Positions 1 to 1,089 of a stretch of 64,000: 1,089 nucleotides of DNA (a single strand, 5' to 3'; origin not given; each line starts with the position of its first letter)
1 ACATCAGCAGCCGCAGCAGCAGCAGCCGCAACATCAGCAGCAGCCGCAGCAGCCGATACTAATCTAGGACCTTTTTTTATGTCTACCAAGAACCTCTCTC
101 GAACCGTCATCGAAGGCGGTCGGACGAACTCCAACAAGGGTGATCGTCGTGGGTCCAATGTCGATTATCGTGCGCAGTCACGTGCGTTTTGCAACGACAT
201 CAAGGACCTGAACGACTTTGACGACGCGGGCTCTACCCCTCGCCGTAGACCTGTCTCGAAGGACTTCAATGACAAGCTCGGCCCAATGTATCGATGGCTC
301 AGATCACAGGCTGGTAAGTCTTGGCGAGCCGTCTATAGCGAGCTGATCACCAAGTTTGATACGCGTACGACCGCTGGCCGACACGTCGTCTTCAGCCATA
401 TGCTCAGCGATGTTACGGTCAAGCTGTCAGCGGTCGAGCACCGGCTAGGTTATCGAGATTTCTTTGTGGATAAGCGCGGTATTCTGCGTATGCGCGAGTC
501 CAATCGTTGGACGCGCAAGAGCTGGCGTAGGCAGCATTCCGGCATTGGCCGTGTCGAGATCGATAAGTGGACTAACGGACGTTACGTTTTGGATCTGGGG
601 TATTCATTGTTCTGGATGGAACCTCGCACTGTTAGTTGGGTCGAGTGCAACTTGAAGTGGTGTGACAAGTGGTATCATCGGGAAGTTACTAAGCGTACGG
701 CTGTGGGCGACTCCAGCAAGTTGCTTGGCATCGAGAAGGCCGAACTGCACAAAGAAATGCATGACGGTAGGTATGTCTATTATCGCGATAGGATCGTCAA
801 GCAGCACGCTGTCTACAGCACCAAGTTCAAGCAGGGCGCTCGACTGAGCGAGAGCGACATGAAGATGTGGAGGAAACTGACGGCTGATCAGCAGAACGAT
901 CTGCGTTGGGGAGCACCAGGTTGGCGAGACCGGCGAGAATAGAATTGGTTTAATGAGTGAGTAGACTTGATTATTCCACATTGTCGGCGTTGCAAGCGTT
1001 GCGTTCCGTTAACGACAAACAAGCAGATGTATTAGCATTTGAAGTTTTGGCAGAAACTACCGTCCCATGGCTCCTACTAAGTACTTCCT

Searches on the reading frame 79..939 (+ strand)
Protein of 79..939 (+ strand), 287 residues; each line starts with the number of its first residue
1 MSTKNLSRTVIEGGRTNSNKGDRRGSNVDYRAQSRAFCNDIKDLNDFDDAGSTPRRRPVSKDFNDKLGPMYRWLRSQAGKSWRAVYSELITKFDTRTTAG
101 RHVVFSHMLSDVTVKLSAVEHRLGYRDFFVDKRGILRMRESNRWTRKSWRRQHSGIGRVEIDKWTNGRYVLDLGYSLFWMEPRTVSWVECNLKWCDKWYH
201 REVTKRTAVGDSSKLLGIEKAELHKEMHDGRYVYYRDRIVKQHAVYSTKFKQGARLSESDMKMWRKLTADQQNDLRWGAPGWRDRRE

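Call 71: search_protein_families(library=pfam, alignment_id=A2, max_evalue=0.001)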
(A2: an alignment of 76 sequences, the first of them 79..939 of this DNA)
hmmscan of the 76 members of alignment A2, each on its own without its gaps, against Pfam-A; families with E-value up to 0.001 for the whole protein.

A. member 1, window:79-939:+ (287 aa): 0 families

B. families by the number of members that match (of 76 scanned): 42 families (the first 25 are shown)
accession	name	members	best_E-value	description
PF00476.26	DNA_pol_A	1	1.8e-42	DNA polymerase family A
PF09250.16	Prim-Pol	1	2.5e-41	Bifunctional DNA primase/polymerase, N-terminal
PF13307.12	Helicase_C_2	1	6.2e-35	Helicase C-terminal domain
PF17975.6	RNR_Alpha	1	2.5e-27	Ribonucleotide reductase alpha domain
PF02223.23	Thymidylate_kin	1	1.5e-25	Thymidylate kinase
PF14216.11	DUF4326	1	1.3e-23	Domain of unknown function (DUF4326)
PF00692.24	dUTPase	1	1.5e-21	dUTPase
PF00176.29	SNF2-rel_dom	1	5e-20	SNF2-related domain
PF00580.27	UvrD-helicase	1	5.6e-20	UvrD/REP helicase N-terminal domain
PF03167.25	UDG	1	7.7e-20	Uracil DNA glycosylase superfamily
PF02511.20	Thy1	1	5.7e-16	Thymidylate synthase complementing protein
PF14279.12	HNH_5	1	7e-16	HNH endonuclease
PF01661.27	Macro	1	1.3e-15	Macro domain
PF01844.29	HNH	1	3.3e-13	HNH endonuclease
PF24585.1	YunG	1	4e-12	YunG protein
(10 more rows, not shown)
